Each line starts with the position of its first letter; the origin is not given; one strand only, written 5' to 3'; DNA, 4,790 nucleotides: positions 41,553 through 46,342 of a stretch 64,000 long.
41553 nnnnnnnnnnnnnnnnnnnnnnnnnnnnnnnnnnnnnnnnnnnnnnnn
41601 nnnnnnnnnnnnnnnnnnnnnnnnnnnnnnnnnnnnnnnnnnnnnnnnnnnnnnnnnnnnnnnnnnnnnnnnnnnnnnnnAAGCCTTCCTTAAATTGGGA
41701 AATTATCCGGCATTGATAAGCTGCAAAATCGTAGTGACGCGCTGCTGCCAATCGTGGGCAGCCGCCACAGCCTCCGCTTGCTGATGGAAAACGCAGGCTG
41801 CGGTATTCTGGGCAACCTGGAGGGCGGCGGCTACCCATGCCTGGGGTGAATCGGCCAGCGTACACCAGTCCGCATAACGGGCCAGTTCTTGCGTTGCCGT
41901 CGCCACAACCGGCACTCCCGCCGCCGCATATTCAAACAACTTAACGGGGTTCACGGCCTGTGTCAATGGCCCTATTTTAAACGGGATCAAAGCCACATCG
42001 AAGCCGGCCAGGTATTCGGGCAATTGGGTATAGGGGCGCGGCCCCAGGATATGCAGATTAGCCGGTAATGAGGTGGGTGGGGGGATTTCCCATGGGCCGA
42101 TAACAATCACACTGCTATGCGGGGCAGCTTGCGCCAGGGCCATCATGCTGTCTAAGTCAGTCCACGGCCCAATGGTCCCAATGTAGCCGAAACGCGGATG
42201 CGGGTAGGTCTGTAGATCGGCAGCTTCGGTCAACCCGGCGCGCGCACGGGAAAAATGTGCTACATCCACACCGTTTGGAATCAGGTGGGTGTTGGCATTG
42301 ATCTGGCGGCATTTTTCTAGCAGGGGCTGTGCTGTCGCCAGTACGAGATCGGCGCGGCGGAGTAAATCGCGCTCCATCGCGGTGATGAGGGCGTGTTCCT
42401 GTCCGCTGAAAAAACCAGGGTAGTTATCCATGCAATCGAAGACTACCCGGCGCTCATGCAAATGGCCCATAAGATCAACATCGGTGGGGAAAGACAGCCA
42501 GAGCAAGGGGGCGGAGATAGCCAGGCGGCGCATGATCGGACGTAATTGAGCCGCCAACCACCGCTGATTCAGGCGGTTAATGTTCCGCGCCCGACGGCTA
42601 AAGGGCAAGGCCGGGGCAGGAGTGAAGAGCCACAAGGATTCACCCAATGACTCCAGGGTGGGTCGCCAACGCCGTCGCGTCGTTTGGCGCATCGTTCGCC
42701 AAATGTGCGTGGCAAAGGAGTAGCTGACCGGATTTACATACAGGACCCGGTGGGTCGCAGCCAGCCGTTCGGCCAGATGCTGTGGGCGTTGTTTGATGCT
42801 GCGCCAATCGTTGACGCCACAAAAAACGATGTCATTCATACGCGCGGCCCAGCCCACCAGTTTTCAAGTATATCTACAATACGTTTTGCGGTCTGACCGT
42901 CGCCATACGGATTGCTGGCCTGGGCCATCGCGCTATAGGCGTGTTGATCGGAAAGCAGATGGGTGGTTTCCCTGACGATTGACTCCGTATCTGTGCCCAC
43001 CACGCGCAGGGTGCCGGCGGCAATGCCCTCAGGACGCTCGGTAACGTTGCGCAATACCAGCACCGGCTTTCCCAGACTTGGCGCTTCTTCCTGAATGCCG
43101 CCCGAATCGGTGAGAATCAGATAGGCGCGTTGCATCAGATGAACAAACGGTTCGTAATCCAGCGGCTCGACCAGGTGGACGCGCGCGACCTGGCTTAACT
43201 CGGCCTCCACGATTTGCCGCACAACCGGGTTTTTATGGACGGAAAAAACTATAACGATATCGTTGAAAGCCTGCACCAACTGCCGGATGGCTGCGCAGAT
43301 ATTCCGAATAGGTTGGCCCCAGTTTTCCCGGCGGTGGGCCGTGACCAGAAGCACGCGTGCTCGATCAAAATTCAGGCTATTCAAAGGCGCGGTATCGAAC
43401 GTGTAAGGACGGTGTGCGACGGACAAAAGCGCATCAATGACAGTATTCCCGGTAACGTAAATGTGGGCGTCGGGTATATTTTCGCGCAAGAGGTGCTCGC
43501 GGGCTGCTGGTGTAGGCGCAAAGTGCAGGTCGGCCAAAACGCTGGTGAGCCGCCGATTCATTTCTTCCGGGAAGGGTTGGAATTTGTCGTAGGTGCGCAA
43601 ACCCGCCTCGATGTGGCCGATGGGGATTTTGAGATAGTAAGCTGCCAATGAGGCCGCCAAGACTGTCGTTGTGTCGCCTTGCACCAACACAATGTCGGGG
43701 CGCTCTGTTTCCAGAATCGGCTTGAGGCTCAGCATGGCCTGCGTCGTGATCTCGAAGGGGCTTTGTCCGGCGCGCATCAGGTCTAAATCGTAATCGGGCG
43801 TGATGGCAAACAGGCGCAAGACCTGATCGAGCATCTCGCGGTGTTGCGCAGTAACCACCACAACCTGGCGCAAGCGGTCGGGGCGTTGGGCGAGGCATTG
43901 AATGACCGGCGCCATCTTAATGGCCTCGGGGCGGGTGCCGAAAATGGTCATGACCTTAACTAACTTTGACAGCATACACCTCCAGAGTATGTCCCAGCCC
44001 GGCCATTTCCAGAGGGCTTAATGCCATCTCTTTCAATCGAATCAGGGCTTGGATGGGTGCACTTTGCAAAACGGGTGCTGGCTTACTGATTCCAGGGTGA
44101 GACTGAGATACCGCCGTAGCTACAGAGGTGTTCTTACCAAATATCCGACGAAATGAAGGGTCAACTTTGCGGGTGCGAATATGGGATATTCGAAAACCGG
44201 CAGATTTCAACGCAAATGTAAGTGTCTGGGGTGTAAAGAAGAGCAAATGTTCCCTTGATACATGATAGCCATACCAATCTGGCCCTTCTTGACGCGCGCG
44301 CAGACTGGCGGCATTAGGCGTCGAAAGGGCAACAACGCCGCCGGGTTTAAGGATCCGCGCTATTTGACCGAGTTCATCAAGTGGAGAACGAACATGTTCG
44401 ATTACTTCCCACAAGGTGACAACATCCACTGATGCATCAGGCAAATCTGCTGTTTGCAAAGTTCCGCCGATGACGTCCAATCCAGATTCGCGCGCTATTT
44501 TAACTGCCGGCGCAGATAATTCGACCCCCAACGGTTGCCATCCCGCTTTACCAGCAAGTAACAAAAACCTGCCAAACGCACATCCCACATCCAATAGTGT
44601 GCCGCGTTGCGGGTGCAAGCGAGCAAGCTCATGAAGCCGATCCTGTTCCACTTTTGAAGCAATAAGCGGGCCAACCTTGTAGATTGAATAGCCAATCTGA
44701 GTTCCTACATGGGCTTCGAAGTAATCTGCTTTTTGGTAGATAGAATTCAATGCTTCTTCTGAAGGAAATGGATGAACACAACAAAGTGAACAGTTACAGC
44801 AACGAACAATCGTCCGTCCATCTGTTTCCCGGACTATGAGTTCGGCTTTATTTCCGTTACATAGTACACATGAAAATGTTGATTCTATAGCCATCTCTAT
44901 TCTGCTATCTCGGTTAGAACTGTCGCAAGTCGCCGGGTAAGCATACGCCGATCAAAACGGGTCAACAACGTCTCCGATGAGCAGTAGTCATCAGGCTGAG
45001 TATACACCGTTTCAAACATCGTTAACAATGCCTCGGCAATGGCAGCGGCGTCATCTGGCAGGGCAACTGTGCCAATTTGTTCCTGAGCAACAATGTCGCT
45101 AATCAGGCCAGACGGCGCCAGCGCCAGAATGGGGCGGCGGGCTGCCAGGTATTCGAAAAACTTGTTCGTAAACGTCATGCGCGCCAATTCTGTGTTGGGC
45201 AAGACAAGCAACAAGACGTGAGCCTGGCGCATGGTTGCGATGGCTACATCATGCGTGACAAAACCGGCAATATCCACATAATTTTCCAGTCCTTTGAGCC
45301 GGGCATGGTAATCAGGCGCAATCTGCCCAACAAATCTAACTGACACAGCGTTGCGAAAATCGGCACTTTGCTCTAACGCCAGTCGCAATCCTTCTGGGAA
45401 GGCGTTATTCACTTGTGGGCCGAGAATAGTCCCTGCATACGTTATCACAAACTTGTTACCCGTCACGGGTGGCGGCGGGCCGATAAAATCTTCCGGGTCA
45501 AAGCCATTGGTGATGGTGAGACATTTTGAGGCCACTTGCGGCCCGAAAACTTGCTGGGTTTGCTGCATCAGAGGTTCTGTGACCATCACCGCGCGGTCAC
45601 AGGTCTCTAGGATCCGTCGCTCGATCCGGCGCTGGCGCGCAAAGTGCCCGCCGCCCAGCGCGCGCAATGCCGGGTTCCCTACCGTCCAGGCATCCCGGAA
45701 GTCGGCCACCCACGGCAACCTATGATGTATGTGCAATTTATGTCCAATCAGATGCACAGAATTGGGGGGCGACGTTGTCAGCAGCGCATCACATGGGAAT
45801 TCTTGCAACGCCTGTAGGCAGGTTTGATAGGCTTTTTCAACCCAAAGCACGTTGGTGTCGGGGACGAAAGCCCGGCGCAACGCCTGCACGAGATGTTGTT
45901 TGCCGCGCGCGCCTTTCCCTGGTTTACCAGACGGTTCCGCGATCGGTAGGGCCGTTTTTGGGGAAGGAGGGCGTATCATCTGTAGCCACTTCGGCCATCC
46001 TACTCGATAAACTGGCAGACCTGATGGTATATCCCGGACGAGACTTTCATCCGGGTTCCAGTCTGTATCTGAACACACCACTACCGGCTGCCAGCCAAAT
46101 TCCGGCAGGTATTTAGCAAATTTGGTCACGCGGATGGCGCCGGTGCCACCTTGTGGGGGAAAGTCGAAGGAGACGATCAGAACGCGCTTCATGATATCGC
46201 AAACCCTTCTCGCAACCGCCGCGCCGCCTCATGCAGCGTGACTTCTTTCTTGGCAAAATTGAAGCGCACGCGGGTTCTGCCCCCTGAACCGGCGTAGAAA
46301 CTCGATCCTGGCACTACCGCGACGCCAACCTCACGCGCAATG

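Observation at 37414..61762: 24-kb unidirectional glycan cluster: UDP-2,3-diacetamido-hexuronate pathway plus six methyltransferases and a TPP-dependent E1 alpha/beta pair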

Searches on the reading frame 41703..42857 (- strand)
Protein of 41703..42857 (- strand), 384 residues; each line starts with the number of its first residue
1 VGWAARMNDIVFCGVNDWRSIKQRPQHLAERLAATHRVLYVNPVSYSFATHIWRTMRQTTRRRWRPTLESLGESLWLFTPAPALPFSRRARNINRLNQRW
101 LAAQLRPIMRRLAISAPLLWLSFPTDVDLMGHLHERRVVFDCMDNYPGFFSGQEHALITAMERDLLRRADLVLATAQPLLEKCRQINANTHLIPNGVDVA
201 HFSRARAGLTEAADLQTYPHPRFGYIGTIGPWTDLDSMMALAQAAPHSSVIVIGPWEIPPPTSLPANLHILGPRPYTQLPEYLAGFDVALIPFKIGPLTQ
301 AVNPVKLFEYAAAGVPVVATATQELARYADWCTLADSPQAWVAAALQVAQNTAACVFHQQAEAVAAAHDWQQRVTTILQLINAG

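Call 3: search_protein_families(library=pfam, proteins=[window:41703-42857:-])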
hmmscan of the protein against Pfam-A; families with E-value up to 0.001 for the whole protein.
window:41703-42857:- (384 aa): 4 families
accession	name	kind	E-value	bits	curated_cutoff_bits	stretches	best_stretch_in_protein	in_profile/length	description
PF13524.12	Glyco_trans_1_2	-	1.4e-09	38.5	25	1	244-379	11-144/144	Glycosyl transferase-like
PF13692.12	Glyco_trans_1_4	-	4.8e-08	33.8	27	1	248-351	34-142/142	Glycosyl transferases group 1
PF13439.12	Glyco_transf_4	-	2.9e-05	24.6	28.5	1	125-200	95-169/170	Glycosyltransferase Family 4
PF00534.26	Glycos_transf_1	-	0.0008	19.4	26.4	0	264-325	71-127/172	Glycosyl transferases group 1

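Call 53: search_protein_families(library=ncbifam, proteins=[window:41703-42857:-], max_evalue=0.00001)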
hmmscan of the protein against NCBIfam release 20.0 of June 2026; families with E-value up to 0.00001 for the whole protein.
window:41703-42857:- (384 aa): 4 families
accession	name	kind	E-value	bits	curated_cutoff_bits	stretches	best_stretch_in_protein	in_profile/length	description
NF047676.1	TeichurnBiosyTuaH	equivalog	1.3e-26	93.4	550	1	88-379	71-382/384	teichuronic acid biosynthesis protein TuaH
NF007640.0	PRK10307.1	subfamily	7.7e-08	31.7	276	1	155-373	158-394/411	WcaI family glycosyltransferase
TIGR04063.1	stp3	hypoth_equivalog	6.9e-07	28.5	442.05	1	156-376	145-387/397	TIGR04063 family PEP-CTERM/XrtA system glycosyltransferase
TIGR04047.1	MSMEG_0565_glyc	hypoth_equivalog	1.1e-06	28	259.85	0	307-378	293-368/373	MSMEG_0565 family glycosyltransferase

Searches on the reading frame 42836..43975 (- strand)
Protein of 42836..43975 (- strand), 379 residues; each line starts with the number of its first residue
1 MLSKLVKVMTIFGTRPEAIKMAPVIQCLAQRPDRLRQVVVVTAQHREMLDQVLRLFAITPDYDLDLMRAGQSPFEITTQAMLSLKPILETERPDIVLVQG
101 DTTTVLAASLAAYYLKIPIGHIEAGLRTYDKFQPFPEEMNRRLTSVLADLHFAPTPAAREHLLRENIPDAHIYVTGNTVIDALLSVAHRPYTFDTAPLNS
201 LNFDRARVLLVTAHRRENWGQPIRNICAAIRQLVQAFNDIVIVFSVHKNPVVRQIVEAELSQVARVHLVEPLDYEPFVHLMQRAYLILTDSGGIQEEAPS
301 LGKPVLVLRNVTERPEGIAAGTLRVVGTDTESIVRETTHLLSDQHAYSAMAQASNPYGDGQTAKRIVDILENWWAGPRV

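Call 3: search_protein_families(library=pfam, proteins=[window:42836-43975:-])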
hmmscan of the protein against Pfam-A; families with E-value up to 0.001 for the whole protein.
window:42836-43975:- (379 aa): 3 families
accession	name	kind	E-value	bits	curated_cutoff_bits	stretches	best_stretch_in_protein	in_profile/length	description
PF02350.25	Epimerase_2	-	5.4e-123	410.7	30.6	1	33-371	7-347/347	UDP-N-acetylglucosamine 2-epimerase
PF13439.12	Glyco_transf_4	-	1.4e-05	25.7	28.5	1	71-179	51-166/170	Glycosyltransferase Family 4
PF13579.12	Glyco_trans_4_4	-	4.1e-05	24.4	29.7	1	37-177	20-157/158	Glycosyl transferase 4-like domain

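Call 7: search_protein_families(library=ncbifam, proteins=[window:42836-43975:-])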
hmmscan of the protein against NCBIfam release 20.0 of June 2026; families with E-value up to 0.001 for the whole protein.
window:42836-43975:- (379 aa): 3 families
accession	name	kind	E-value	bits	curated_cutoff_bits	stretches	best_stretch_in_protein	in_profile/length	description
TIGR00236.1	wecB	equivalog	6.2e-153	509.3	210.15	1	6-372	1-364/366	non-hydrolyzing UDP-N-acetylglucosamine 2-epimerase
TIGR03568.1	NeuC_NnaA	equivalog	2.7e-29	102.2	235.9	1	7-370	2-365/365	UDP-N-acetylglucosamine 2-epimerase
NF010135.0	PRK13609.1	equivalog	6.7e-05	22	500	1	140-368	140-363/388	diglucosyl diacylglycerol synthase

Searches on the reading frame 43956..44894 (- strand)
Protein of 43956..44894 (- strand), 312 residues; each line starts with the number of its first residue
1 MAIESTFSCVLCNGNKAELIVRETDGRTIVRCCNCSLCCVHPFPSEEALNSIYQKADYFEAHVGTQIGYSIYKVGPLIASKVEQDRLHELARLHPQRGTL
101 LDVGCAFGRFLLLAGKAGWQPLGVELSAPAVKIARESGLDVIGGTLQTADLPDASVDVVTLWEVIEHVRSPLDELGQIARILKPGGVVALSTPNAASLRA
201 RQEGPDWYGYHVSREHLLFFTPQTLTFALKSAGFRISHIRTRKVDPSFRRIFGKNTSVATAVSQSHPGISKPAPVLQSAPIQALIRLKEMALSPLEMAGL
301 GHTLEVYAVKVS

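Call 3: search_protein_families(library=pfam, proteins=[window:43956-44894:-])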
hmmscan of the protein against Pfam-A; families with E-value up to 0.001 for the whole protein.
window:43956-44894:- (312 aa): 6 families
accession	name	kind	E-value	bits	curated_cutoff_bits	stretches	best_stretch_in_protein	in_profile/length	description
PF13489.12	Methyltransf_23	-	2.2e-29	102.7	27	1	85-237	11-162/164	Methyltransferase domain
PF08241.18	Methyltransf_11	-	1.8e-15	57.8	21.2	1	101-189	1-94/95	Methyltransferase domain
PF08242.18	Methyltransf_12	-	1.4e-11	45.4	30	1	101-188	1-98/98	Methyltransferase domain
PF13649.12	Methyltransf_25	-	2.4e-11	44.6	27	1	101-186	2-97/97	Methyltransferase domain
PF13847.12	Methyltransf_31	-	4.4e-08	33.4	27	1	99-194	6-113/145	Methyltransferase domain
PF07021.18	MetW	-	7.1e-06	26.2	21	1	89-196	6-113/193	Methionine biosynthesis protein MetW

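Call 53: search_protein_families(library=ncbifam, proteins=[window:43956-44894:-], max_evalue=0.00001)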
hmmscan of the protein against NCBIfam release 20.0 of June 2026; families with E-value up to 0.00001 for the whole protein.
window:43956-44894:- (312 aa): 4 families
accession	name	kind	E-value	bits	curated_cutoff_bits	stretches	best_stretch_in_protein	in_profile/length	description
NF045667.1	MTase_DVU1556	equivalog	6.9e-11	42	155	1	85-238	12-164/213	DVU_1556 family methyltransferase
TIGR01983.1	UbiG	equivalog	2.1e-09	37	102.95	1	95-195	48-156/228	bifunctional 2-polyprenyl-6-hydroxyphenol methylase/3-demethylubiquinol 3-O-methyltransferase UbiG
TIGR02081.1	metW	equivalog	8.8e-07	28.6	189.5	1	87-201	4-118/194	methionine biosynthesis protein MetW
NF041255.1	mycofact_MftM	equivalog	1.5e-06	27.8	200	1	90-171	133-220/289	mycofactocin oligosaccharide methyltransferase MftM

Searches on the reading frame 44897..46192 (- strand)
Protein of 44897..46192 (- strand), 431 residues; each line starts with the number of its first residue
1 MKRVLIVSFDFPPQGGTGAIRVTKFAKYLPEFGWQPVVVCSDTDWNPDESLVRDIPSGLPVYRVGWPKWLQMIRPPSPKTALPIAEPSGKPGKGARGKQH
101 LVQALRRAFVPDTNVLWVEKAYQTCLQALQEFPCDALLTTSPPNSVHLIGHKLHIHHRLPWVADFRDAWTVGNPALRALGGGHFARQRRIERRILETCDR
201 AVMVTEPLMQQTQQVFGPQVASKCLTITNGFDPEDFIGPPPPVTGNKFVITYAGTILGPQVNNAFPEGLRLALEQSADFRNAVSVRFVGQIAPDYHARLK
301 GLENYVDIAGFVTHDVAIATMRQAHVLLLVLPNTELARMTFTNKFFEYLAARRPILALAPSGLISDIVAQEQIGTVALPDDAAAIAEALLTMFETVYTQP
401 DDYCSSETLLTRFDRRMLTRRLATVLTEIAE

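Call 3: search_protein_families(library=pfam, proteins=[window:44897-46192:-])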
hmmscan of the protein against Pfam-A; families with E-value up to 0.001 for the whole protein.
window:44897-46192:- (431 aa): 4 families
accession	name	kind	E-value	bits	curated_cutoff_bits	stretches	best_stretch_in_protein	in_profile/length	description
PF13692.12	Glyco_trans_1_4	-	2.3e-10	41.3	27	1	267-393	15-140/142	Glycosyl transferases group 1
PF13579.12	Glyco_trans_4_4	-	2.3e-07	31.8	29.7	1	19-218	4-148/158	Glycosyl transferase 4-like domain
PF13439.12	Glyco_transf_4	-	2.5e-06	28.1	28.5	0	109-234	48-169/170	Glycosyltransferase Family 4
PF00534.26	Glycos_transf_1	-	0.00078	19.5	26.4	0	294-392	63-155/172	Glycosyl transferases group 1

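Call 53: search_protein_families(library=ncbifam, proteins=[window:44897-46192:-], max_evalue=0.00001)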
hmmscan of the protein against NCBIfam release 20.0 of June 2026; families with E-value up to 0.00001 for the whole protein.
window:44897-46192:- (431 aa): 0 families
